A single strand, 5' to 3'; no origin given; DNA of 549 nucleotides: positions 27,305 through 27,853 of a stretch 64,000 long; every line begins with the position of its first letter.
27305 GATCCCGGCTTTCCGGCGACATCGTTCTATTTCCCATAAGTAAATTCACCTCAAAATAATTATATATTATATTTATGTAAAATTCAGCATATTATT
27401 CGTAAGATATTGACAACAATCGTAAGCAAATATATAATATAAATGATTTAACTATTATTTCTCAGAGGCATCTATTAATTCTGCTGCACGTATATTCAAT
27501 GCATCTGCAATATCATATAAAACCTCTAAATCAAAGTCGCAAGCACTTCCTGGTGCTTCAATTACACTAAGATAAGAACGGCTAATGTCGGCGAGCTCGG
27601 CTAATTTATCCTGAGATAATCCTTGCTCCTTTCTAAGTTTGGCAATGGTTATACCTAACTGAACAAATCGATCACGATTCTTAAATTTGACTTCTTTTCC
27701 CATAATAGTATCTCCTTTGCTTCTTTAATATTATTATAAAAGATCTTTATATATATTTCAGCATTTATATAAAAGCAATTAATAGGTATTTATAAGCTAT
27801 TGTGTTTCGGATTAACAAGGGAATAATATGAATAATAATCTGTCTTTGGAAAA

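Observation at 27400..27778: Convergent-promoter architecture: a perfect consensus promoter fires antisense through XRE paralog 2 toward the orphan gene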

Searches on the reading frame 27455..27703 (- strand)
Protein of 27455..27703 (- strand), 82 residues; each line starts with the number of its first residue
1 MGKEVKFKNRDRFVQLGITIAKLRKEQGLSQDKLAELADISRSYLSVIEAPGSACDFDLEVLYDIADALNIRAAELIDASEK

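Call 4: search_protein_families(library=pfam, proteins=[window:27455-27703:-], max_evalue=0.1)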
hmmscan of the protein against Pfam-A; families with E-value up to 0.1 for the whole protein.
window:27455-27703:- (82 aa): 9 families
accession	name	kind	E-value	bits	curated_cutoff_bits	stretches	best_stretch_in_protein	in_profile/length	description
PF12844.13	HTH_19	-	6.5e-12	45.6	30.2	1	17-78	1-60/64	Helix-turn-helix domain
PF01381.28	HTH_3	-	4.4e-11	43.1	23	1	20-49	1-30/55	Helix-turn-helix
PF13560.12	HTH_31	-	8.1e-08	32.9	27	1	15-71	1-56/64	Helix-turn-helix domain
PF13443.12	HTH_26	-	2e-06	28.4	22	1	20-79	2-60/63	Cro/C1-type HTH DNA-binding domain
PF13413.12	HTH_25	-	0.00094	19.4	24.6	1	21-50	3-32/62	Helix-turn-helix domain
PF20306.3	Sp-DndD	-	0.0041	17.7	27.2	1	19-43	5-29/51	Small protein found in certain Dnd DNA modification systems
PF13744.12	HTH_37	-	0.012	15.8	27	1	14-49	17-52/80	Helix-turn-helix domain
PF01476.26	LysM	-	0.022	15.1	20.9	0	19-42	8-31/43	LysM domain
PF04545.22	Sigma70_r4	-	0.04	13.9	24.1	1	22-49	14-41/50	Sigma-70, region 4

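Call 23: search_protein_families(library=ncbifam, proteins=[window:27455-27703:-], max_evalue=0.1)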
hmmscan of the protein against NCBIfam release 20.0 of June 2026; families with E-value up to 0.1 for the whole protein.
window:27455-27703:- (82 aa): 19 families
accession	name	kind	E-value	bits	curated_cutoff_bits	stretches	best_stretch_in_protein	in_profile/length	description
TIGR03070.1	couple_hipB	subfamily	3.3e-10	39.8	71.65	1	15-72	2-57/58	type II toxin-antitoxin system Y4mF family antitoxin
NF006015.0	PRK08154.1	subfamily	1.4e-08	34.2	204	1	10-81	24-94/314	anaerobic benzoate catabolism transcriptional regulator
NF046032.1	TransRegSlrRBacil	equivalog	3.3e-07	30.5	250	1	18-79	4-64/149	HTH-type transcriptional regulator SlrR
NF041951.1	phage_RstR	subfamily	1.1e-06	28.8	80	1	17-81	4-66/108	RstR family transcriptional repressor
NF010465.0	PRK13890.1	equivalog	1.8e-05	24.8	96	1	20-78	10-66/121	conjugal transfer protein TrbA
NF038139.1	Reg_Aceta_RamB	equivalog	3.7e-05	22.5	700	1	17-73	4-58/465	acetate metabolism transcriptional regulator RamB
NF007408.0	PRK09943.1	equivalog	7.1e-05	22.4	211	1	13-50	5-42/185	HTH-type transcriptional regulator PuuR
NF003162.0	PRK04140.1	equivalog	0.00087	18.4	263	1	17-79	128-188/317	transcriptional regulator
NF041493.1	MobT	equivalog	0.00089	18.2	600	1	23-54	4-35/383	MobT family relaxase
NF047948.1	male_kill_WMK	equivalog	0.0011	18.5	300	1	12-80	159-225/300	WO male-killing family protein Wmk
NF003055.0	PRK03975.1-2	equivalog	0.0043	16.8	122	1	15-49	12-45/140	putative transcriptional regulator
NF041575.1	antitoxPezA_Strep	equivalog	0.012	15.5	290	1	17-71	3-55/158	type II toxin-antitoxin system antitoxin PezA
NF041677.1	trans_regClgR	equivalog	0.034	14.2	170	1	18-81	11-73/113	transcriptional regulator ClgR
NF007257.0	PRK09706.1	subfamily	0.037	13.8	101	1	16-70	6-58/135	transcriptional repressor DicA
TIGR00721.1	tfx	subfamily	0.039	13.9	60.25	1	18-49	12-42/137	Tfx family DNA-binding protein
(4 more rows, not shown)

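Call 24: search_protein_families(library=phrogs, proteins=[window:27455-27703:-], max_evalue=0.1)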
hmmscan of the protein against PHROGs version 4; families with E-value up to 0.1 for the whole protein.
window:27455-27703:- (82 aa): 19 families
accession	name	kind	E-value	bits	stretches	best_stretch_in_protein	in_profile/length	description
phrog_3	-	transcription regulation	1e-09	39.7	1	16-79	89-148/430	transcriptional repressor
phrog_5823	-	transcription regulation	2.6e-09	37.7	1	14-77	5-67/404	transcriptional regulator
phrog_8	-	transcription regulation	7.3e-09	36.5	1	19-71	80-130/346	transcriptional regulator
phrog_7241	-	transcription regulation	2.2e-07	31.9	1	20-77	66-121/122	transcriptional regulator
phrog_1373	-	transcription regulation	3.5e-07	31.3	1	19-73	67-119/166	transcriptional regulator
phrog_2339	-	DNA, RNA and nucleotide metabolism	4.8e-06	27.5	1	8-71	23-80/98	HTH DNA binding protein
phrog_4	-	transcription regulation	1.4e-05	25.3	1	16-77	137-192/400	transcriptional repressor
phrog_2967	-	transcription regulation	2.8e-05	24.8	1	10-80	5-73/225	transcriptional regulator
phrog_7126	-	DNA, RNA and nucleotide metabolism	0.00011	23.1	1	13-71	17-72/120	HTH DNA binding protein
phrog_2439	-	transcription regulation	0.00017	21.6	1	17-73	9-63/367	transcriptional regulator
phrog_4583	-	transcription regulation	0.00079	20.4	1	21-81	16-74/81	transcriptional repressor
phrog_2104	-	unknown function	0.0012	20.1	1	19-49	43-73/103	-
phrog_32768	-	unknown function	0.0021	17.8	1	12-78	6-71/446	-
phrog_9908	-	DNA, RNA and nucleotide metabolism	0.0044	17.2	1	11-78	9-74/282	DNA binding protein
phrog_2328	-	transcription regulation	0.013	16.3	1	20-73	20-71/128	transcriptional repressor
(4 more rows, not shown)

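Call 39: find_homologous_proteins(query=window:27455-27700:-, max_evalue=0.00001)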
Query window:27455-27700:- (81 aa): 75 proteins with E <= 0.00001 among 75 candidates.
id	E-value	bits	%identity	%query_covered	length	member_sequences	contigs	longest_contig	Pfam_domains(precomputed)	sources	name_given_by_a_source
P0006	3.0e-42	159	99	100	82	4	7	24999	PF12844.14,PF01381.29,PF13560.13,PF13443.13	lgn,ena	-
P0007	8.8e-33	129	83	100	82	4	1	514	PF12844.14,PF01381.29,PF13560.13,PF13443.13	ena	-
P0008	4.7e-26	108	72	96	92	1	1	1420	PF12844.14,PF01381.29,PF13560.13,PF13443.13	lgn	-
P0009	6.9e-26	107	73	96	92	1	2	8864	PF12844.14,PF01381.29,PF13560.13,PF13443.13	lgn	-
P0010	8.5e-26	107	72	96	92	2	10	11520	PF12844.14,PF01381.29,PF13560.13,PF13443.13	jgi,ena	-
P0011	2.3e-25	106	72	94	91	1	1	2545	PF12844.14,PF01381.29,PF13560.13,PF13443.13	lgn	-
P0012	5.9e-25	104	72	96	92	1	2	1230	PF12844.14,PF01381.29,PF13560.13,PF13443.13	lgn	-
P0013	7.1e-25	104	71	96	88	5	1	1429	PF12844.14,PF01381.29,PF13560.13,PF13443.13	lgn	-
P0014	1.1e-24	104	71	96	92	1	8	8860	PF12844.14,PF01381.29,PF13560.13,PF13443.13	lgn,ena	-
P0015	1.1e-24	104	71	96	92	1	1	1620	PF12844.14,PF01381.29,PF13560.13,PF13443.13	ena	-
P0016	1.1e-24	104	71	96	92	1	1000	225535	PF12844.14,PF01381.29,PF13560.13,PF13443.13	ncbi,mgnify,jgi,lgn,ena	ncbi:MAG TPA: helix-turn-helix transcriptional regulator [Ruminococcus sp.]|mgnify:FL=1|jgi:transcri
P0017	1.1e-24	104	71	96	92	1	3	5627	PF12844.14,PF01381.29,PF13560.13,PF13443.13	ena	-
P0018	1.1e-24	104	71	96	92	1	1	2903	PF12844.14,PF01381.29,PF13560.13,PF13443.13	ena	-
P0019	1.2e-24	104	79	100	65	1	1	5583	PF12844.14,PF01381.29,PF13560.13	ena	-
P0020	1.4e-24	103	72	96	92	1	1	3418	PF12844.14,PF01381.29,PF13560.13,PF13443.13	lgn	-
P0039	7.0e-23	98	67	96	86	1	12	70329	PF12844.14,PF01381.29,PF13560.13,PF13443.13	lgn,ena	-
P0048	4.7e-22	95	66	98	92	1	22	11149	PF01381.29,PF13560.13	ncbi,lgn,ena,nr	ncbi:MAG: helix-turn-helix transcriptional regulator [Clostridia bacterium]|nr:helix-turn-helix tran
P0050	5.5e-22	95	63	98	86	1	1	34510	PF12844.14,PF01381.29,PF13560.13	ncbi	-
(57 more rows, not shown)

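Call 40: find_encoding_contigs(protein=P0016, flank=3000, max_places=4)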
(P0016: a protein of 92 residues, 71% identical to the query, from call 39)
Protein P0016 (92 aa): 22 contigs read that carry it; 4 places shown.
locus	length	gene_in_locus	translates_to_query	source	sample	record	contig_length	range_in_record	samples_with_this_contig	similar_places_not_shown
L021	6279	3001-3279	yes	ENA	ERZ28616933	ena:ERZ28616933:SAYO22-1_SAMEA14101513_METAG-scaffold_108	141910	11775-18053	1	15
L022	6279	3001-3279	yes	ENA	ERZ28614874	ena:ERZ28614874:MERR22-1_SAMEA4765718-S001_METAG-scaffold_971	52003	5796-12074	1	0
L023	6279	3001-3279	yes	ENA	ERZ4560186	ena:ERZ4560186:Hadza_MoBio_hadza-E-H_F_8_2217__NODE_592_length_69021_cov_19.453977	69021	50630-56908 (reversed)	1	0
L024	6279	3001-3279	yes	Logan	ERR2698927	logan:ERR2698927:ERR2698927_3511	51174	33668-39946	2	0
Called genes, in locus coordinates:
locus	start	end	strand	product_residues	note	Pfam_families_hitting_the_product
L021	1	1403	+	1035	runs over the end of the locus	PF04851:ResIII, PF00270:DEAD (weak), PF19778:RE_endonuc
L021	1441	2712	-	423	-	PF00753:Lactamase_B, PF23023:Anti-Pycsar_Apyc1 (weak), PF12706:Lactamase_B_2 (weak)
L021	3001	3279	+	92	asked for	PF13560:HTH_31, PF12844:HTH_19, PF01381:HTH_3, PF13443:HTH_26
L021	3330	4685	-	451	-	PF03432:Relaxase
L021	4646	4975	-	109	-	PF21983:NikA-like, PF05713:MobC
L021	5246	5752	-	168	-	-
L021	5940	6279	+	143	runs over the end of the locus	PF12844:HTH_19, PF13560:HTH_31, PF01381:HTH_3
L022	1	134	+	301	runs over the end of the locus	PF14335:DUF4391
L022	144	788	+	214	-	PF14335:DUF4391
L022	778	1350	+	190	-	-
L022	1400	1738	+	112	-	PF01527:HTH_Tnp_1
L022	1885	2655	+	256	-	PF00665:rve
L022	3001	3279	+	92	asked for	PF13560:HTH_31, PF12844:HTH_19, PF01381:HTH_3, PF13443:HTH_26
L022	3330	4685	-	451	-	PF03432:Relaxase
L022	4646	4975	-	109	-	PF21983:NikA-like, PF05713:MobC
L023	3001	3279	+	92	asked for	PF13560:HTH_31, PF12844:HTH_19, PF01381:HTH_3, PF13443:HTH_26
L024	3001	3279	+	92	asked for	PF13560:HTH_31, PF12844:HTH_19, PF01381:HTH_3, PF13443:HTH_26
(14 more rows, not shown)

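Call 41: find_encoding_contigs(protein=P0048, flank=3000, max_places=3)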
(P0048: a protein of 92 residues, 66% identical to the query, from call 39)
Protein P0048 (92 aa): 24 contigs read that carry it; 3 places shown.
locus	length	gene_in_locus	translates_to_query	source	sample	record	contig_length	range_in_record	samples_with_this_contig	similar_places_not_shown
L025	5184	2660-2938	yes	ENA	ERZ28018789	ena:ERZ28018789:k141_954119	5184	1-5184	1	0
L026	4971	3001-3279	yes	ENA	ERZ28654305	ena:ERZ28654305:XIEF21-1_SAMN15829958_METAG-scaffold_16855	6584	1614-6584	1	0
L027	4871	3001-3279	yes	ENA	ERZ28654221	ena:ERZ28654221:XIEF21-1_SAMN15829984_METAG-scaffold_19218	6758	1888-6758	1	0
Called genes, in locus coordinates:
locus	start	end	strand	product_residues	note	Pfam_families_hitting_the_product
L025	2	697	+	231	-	?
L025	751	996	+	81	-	PF06135:IreB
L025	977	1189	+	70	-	-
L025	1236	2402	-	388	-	PF23023:Anti-Pycsar_Apyc1 (weak), PF00753:Lactamase_B, PF12706:Lactamase_B_2 (weak), PF02805:Ada_Zn_binding (weak)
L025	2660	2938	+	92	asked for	PF01381:HTH_3, PF13560:HTH_31 (weak)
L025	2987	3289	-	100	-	-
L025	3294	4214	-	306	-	PF17989:ALP_N, PF21522:MreB-like_C, PF22128:Alp7A_like_C (faint)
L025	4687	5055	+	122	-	-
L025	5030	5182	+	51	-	?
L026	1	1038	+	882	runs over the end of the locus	?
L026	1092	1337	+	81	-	PF06135:IreB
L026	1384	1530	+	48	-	-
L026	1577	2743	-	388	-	PF23023:Anti-Pycsar_Apyc1 (weak), PF00753:Lactamase_B, PF12706:Lactamase_B_2 (weak), PF02805:Ada_Zn_binding (weak)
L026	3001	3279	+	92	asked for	PF01381:HTH_3, PF13560:HTH_31 (weak)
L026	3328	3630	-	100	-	-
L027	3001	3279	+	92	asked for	PF01381:HTH_3, PF13560:HTH_31 (weak)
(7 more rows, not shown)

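Call 70: search_protein_families(library=padloc, proteins=[window:27455-27703:-], max_evalue=0.01)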
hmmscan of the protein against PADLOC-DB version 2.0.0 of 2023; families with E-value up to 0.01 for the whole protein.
window:27455-27703:- (82 aa): 10 families
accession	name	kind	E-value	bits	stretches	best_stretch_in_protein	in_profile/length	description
PDLC02926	HTH_VI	-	8.4e-12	43.2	1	16-80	2-64/92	-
PDLC03665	Control_protein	-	8.8e-10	36.7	1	14-80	7-72/77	control protein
PDLC04142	capH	-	2.1e-09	36.4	1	17-81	8-70/103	capH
PDLC03536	REase_II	-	6.5e-07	27.2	1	17-79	12-72/237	Type II restriction enzyme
PDLC03666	Control_protein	-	7.2e-07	27.6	1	15-50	6-41/77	control protein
PDLC03664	Control_protein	-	3.6e-06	25.4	1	13-76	11-72/74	control protein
PDLC04775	PDC-M69A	-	5e-05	21.8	1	12-81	4-71/113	-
PDLC03668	Control_protein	-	0.00028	19.3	1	17-50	10-43/79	control protein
PDLC03953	RmrA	-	0.00099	16.4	1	20-71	10-59/373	-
PDLC03671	Control_protein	-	0.0018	16.5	1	22-76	21-73/84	control protein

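Call 93: find_encoding_contigs(protein=P0039, flank=2500, max_places=3)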
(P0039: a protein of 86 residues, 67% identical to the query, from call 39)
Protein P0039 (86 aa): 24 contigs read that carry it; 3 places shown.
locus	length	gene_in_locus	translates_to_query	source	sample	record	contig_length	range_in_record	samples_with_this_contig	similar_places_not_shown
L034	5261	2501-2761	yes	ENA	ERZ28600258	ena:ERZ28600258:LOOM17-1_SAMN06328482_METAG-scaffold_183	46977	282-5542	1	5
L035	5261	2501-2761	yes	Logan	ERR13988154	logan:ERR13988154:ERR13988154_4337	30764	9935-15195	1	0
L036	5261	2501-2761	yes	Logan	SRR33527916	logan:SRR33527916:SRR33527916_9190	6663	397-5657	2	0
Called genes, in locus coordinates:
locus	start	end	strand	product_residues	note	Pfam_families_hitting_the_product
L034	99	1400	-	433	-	PF02518:HATPase_c (weak), PF14501:HATPase_c_5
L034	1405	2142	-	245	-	PF00072:Response_reg, PF04397:LytTR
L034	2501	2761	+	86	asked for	PF12844:HTH_19, PF13443:HTH_26 (weak), PF13560:HTH_31, PF01381:HTH_3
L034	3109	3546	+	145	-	PF21983:NikA-like, PF05713:MobC (weak)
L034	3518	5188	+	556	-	PF03432:Relaxase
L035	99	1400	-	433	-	PF02518:HATPase_c (weak), PF14501:HATPase_c_5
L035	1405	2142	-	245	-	PF00072:Response_reg, PF04397:LytTR (weak)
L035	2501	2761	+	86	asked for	PF12844:HTH_19, PF13443:HTH_26 (weak), PF13560:HTH_31, PF01381:HTH_3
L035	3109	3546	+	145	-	PF21983:NikA-like, PF05713:MobC (weak)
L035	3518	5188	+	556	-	PF03432:Relaxase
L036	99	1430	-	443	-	PF02518:HATPase_c (weak), PF14501:HATPase_c_5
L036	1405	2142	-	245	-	PF00072:Response_reg, PF04397:LytTR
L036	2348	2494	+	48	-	-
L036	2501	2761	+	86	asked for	PF12844:HTH_19, PF13443:HTH_26 (weak), PF13560:HTH_31, PF01381:HTH_3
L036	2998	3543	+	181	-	PF21983:NikA-like, PF05713:MobC (weak)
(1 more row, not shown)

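Call 94: find_encoding_contigs(protein=P0050, flank=2500, max_places=2)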
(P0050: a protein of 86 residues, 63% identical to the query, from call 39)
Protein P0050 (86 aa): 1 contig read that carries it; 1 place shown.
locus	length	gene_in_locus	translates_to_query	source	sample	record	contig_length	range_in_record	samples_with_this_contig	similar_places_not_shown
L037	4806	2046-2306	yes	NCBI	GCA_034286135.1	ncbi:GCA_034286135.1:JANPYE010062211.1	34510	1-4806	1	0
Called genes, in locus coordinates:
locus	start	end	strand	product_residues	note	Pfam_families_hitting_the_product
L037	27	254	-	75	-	-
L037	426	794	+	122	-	PF13744:HTH_37 (faint), PF12844:HTH_19, PF13560:HTH_31 (weak), PF01381:HTH_3, PF13443:HTH_26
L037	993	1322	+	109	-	PF12844:HTH_19, PF13560:HTH_31, PF01381:HTH_3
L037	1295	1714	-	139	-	-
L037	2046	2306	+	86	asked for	PF12844:HTH_19 (weak), PF13560:HTH_31, PF01381:HTH_3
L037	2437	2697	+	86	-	PF13744:HTH_37 (weak), PF12844:HTH_19, PF13560:HTH_31, PF13443:HTH_26 (faint), PF01381:HTH_3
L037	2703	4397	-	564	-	PF13702:Lysozyme_like, PF05257:CHAP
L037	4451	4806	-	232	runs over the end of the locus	PF20379:DUF6674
